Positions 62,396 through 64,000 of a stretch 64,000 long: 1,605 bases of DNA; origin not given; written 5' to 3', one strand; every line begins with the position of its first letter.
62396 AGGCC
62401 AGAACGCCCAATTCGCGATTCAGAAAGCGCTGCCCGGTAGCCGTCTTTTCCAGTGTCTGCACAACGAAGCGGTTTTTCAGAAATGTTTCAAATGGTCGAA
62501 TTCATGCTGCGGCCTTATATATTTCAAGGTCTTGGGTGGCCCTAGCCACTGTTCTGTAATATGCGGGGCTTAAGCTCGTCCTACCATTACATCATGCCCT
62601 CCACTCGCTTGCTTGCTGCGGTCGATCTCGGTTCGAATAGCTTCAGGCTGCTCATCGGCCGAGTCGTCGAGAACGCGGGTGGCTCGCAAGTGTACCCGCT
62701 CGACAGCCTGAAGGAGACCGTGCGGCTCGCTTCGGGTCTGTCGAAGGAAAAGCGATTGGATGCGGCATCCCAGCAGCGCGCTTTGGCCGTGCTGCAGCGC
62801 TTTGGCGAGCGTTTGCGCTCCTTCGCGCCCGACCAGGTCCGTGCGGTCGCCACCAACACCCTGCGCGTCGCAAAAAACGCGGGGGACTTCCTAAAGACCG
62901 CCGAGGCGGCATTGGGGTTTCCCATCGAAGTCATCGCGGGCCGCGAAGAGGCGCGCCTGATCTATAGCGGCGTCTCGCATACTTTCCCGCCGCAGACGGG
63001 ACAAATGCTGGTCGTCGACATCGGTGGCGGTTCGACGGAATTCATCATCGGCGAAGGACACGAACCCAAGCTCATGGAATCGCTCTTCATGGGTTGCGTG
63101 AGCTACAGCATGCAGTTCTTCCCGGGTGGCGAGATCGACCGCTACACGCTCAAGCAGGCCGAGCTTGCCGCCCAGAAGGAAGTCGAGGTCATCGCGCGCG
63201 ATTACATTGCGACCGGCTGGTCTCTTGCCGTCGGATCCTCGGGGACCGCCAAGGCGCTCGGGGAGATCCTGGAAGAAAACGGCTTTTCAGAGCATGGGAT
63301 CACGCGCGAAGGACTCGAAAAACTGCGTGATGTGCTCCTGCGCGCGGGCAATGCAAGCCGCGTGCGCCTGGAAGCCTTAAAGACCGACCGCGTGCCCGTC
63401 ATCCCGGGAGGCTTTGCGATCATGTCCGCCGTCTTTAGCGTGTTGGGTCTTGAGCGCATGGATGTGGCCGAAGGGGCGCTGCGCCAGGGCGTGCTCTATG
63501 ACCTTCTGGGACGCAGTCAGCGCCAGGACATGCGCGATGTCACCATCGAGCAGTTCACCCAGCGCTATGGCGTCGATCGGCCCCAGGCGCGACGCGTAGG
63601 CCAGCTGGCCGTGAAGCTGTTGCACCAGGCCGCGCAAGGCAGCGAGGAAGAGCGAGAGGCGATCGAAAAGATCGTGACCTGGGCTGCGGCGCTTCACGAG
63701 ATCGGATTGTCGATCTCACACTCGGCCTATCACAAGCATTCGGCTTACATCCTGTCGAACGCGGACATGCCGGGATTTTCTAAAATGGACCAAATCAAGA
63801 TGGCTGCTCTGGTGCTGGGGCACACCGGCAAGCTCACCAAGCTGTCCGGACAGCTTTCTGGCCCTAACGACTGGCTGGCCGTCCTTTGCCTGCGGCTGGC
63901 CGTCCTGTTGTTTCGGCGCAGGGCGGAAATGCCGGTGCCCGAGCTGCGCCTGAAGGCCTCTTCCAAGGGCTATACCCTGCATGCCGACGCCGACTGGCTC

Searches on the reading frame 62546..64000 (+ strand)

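Call 47: search_protein_families(library=pfam, proteins=[window:62546-64000:+], max_evalue=0.00001)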
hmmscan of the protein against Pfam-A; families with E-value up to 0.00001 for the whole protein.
window:62546-64000:+ (485 aa): 2 families
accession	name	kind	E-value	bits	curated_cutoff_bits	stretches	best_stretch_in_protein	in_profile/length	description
PF02541.22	Ppx-GppA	-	1.8e-74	251.2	27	1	41-322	3-283/285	Ppx/GppA phosphatase family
PF21447.3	Ppx-GppA_III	-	5.6e-39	134.2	27.3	1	330-485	2-163/177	Ppx/GppA phosphatase, domain III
